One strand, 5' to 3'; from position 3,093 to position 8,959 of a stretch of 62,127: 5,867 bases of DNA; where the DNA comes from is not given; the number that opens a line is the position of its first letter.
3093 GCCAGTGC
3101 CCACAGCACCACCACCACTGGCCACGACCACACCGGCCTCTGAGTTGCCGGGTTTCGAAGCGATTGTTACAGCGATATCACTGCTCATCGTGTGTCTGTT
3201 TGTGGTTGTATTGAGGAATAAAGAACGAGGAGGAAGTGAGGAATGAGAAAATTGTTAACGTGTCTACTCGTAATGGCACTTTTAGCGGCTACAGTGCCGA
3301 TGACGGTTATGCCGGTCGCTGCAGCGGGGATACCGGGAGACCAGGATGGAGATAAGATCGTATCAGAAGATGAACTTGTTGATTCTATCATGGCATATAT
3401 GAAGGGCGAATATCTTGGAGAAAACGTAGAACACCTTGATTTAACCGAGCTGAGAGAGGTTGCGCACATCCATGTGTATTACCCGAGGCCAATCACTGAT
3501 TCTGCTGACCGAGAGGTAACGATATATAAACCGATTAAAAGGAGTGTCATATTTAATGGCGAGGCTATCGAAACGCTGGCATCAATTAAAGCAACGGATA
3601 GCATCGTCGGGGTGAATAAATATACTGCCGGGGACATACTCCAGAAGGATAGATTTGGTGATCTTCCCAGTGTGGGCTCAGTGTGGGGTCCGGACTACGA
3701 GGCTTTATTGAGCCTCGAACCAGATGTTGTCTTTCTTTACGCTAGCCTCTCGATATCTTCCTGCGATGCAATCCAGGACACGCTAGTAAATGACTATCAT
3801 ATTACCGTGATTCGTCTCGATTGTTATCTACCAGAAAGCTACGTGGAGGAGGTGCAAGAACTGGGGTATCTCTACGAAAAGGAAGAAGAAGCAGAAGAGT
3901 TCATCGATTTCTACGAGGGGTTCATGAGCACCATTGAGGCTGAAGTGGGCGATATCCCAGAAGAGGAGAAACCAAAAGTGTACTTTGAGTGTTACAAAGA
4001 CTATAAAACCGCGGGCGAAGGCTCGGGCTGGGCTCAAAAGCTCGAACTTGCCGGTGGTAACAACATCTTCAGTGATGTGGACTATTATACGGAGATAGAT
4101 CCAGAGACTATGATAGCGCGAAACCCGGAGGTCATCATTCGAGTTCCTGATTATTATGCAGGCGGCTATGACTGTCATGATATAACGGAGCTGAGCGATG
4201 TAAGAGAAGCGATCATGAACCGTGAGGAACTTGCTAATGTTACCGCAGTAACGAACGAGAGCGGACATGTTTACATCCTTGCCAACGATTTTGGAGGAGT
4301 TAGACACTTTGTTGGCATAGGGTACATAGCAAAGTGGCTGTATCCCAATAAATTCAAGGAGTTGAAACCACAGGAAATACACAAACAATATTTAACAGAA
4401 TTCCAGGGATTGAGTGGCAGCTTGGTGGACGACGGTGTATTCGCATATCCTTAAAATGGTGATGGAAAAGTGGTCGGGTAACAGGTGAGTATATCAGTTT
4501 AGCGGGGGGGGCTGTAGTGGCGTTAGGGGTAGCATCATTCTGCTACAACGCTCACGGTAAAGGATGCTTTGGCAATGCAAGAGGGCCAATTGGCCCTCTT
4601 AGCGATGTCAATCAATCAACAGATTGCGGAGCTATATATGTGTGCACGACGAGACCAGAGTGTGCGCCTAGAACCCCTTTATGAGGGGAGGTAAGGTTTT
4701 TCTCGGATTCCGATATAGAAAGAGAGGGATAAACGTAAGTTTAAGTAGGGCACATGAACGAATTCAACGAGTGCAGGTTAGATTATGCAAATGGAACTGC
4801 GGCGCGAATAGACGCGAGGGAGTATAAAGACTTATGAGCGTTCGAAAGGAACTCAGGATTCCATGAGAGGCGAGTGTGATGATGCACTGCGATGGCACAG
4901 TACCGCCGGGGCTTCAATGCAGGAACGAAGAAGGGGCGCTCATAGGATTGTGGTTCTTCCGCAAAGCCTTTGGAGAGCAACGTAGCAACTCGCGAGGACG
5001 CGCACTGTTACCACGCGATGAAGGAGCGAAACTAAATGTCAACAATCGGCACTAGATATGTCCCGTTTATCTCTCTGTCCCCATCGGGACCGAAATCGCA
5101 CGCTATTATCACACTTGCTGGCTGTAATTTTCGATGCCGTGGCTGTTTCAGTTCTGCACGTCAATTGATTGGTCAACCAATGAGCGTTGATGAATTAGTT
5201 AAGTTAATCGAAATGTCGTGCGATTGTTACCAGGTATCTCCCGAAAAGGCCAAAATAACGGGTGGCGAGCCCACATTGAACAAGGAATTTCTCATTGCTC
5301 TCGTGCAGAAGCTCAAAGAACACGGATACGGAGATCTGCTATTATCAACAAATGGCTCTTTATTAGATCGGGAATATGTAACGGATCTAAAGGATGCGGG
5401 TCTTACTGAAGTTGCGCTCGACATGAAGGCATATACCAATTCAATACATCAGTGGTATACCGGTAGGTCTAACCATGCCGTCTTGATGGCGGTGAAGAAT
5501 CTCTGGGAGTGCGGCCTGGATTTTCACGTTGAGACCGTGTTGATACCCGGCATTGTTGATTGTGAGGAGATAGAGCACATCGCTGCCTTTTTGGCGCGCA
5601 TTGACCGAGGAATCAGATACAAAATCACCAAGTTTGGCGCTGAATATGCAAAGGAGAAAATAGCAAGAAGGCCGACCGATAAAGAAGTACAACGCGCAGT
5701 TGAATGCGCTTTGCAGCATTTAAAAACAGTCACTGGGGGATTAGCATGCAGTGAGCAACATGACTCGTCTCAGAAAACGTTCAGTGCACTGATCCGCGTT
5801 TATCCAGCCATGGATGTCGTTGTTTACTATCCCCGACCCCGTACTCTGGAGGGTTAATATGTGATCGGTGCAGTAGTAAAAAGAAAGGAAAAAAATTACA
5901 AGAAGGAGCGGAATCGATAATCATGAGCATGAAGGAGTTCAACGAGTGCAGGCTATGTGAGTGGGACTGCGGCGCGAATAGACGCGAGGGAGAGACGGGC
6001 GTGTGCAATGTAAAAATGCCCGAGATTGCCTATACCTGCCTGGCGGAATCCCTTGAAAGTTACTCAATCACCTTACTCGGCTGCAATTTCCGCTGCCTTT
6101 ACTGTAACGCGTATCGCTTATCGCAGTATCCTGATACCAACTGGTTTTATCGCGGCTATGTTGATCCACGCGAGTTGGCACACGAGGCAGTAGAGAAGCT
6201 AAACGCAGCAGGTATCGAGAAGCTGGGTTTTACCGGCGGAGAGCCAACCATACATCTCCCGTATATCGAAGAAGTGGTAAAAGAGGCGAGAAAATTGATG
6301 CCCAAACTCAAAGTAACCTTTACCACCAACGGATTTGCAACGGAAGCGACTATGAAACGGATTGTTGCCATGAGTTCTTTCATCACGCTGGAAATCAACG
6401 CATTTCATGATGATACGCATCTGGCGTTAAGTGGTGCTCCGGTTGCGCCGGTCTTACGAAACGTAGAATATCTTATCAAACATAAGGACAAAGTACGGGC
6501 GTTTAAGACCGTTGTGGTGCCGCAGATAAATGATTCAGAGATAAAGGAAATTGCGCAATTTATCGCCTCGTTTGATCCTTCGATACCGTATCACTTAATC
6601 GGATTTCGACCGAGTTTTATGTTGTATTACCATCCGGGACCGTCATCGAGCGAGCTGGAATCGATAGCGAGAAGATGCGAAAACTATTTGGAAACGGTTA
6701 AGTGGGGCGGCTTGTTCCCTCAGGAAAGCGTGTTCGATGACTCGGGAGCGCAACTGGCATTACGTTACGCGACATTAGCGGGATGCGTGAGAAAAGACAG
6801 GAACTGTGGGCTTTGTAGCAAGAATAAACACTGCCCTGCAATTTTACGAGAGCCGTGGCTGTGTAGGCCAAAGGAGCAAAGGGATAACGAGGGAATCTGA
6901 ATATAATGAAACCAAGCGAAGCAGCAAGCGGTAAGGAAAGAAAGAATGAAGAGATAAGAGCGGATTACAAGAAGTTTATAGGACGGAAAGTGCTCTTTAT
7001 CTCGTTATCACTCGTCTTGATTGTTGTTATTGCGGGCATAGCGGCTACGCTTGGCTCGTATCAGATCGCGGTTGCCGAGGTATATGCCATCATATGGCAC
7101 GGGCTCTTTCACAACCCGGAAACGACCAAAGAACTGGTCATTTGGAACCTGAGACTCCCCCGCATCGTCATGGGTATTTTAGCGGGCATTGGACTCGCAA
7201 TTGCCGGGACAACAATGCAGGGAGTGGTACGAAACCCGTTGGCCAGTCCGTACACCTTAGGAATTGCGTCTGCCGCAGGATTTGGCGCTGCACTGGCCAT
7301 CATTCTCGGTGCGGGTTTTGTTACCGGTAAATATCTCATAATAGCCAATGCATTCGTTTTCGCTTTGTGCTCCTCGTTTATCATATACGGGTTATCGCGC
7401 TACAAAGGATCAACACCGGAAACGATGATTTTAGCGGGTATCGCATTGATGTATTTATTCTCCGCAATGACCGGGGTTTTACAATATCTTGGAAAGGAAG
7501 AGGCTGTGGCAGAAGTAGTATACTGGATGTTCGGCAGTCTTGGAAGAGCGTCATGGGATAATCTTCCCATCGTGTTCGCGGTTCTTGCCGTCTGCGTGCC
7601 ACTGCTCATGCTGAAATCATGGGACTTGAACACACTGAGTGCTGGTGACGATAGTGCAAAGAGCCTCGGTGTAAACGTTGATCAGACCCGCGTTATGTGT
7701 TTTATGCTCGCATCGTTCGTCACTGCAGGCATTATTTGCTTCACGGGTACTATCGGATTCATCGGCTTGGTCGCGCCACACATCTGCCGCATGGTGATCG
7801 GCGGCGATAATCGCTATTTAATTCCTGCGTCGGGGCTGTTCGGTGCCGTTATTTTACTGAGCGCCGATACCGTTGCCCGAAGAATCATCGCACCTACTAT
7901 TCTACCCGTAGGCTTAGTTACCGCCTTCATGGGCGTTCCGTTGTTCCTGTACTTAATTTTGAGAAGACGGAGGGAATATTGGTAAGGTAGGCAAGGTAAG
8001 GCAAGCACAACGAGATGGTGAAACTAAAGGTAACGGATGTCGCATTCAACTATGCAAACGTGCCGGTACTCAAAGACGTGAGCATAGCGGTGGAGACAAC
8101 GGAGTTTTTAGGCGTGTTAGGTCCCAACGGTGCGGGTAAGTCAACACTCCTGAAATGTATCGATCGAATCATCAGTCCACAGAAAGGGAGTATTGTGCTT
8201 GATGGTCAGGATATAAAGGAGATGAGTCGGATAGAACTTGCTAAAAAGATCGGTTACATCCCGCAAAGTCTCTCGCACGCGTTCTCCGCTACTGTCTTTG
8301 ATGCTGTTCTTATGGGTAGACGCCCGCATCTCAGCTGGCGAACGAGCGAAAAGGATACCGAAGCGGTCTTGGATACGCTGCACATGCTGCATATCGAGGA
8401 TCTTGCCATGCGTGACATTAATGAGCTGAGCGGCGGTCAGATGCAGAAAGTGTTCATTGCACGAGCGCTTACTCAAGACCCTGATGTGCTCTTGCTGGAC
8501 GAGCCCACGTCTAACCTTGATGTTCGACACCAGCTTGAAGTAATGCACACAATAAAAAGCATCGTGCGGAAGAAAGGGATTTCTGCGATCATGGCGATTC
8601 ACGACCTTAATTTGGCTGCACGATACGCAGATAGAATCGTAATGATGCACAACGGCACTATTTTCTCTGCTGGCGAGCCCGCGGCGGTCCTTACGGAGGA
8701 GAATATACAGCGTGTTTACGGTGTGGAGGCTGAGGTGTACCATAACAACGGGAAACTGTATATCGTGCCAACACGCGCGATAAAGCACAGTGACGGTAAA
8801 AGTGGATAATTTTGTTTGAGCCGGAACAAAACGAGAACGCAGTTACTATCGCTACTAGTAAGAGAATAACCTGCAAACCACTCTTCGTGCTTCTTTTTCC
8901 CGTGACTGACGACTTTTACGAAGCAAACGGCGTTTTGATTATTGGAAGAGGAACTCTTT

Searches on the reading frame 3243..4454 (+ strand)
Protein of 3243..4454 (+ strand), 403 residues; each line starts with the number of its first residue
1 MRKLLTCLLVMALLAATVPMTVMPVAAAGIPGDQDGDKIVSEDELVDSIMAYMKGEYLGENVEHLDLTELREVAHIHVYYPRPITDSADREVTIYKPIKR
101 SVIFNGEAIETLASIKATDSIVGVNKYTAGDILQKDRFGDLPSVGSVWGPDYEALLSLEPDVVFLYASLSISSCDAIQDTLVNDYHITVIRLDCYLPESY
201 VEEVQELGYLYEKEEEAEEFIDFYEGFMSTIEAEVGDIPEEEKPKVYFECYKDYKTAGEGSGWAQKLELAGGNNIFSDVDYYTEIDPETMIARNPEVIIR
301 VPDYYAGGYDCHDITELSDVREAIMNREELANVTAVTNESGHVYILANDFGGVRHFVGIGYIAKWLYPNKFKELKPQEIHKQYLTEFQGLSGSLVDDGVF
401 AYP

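Call 71: search_protein_families(library=pfam, proteins=[window:3243-4454:+], max_evalue=0.00001)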
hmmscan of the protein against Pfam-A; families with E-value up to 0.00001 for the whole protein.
window:3243-4454:+ (403 aa): 1 family
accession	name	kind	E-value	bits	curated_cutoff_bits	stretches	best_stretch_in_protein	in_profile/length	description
PF01497.23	Peripla_BP_2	-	1.8e-32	113.1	27.5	1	104-346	4-231/235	Periplasmic binding protein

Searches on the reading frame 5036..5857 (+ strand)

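Call 71: search_protein_families(library=pfam, proteins=[window:5036-5857:+], max_evalue=0.00001)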
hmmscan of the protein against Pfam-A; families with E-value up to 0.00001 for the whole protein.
window:5036-5857:+ (273 aa): 2 families
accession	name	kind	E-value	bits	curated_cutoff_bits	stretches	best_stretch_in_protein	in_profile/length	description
PF04055.27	Radical_SAM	-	3.6e-22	79.7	29.5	1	25-185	2-165/166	Radical SAM superfamily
PF13353.11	Fer4_12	-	3.6e-10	40.7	22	1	23-112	8-96/137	4Fe-4S single cluster domain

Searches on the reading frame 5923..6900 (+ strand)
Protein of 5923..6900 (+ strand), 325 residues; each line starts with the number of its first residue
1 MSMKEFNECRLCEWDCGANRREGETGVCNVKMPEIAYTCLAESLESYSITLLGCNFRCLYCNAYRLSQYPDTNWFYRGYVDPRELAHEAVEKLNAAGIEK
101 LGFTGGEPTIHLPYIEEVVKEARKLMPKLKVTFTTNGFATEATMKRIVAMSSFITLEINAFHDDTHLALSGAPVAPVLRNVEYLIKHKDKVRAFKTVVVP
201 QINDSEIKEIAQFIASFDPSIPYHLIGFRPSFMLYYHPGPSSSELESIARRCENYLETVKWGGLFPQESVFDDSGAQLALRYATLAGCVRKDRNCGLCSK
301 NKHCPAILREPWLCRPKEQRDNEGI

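Call 71: search_protein_families(library=pfam, proteins=[window:5923-6900:+], max_evalue=0.00001)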
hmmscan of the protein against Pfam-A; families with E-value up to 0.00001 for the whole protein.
window:5923-6900:+ (325 aa): 2 families
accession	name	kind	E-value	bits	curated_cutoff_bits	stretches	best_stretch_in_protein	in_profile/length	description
PF04055.27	Radical_SAM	-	8.3e-24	85.1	29.5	1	52-214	5-166/166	Radical SAM superfamily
PF13353.11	Fer4_12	-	1.2e-08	35.8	22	1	51-146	12-100/137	4Fe-4S single cluster domain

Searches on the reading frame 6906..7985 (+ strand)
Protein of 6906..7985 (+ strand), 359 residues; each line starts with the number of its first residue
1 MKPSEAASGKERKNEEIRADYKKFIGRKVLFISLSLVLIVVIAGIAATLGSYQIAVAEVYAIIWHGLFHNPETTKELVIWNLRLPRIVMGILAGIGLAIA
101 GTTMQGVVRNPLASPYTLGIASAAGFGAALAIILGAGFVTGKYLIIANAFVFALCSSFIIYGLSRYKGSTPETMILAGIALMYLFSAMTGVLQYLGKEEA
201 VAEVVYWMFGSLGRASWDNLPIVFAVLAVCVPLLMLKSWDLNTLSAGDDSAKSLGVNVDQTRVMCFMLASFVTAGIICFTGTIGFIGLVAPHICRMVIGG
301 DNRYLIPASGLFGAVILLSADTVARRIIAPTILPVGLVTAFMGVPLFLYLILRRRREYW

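Call 71: search_protein_families(library=pfam, proteins=[window:6906-7985:+], max_evalue=0.00001)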
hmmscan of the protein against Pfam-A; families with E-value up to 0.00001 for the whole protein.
window:6906-7985:+ (359 aa): 1 family
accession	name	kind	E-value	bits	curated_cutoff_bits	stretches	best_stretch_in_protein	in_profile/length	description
PF01032.23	FecCD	-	2.3e-92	309.8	26.5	1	39-353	2-311/311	FecCD transport family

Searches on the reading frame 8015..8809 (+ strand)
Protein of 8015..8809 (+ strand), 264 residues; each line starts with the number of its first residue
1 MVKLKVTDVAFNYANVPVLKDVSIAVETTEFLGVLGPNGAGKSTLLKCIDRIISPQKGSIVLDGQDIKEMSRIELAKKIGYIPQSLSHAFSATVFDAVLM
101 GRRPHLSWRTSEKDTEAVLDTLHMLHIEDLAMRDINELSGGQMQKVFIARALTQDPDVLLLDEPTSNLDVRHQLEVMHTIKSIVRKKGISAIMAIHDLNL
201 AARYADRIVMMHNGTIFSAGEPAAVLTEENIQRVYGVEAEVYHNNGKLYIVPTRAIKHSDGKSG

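Call 71: search_protein_families(library=pfam, proteins=[window:8015-8809:+], max_evalue=0.00001)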
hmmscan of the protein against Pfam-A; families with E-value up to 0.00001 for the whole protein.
window:8015-8809:+ (264 aa): 2 families
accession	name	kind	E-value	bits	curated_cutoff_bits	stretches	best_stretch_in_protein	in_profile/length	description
PF00005.33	ABC_tran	-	3e-35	122.2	25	1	19-166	1-137/137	ABC transporter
PF13304.12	AAA_21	-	8.1e-11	43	27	0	32-76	2-63/304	AAA domain, putative AbiEii toxin, Type IV TA system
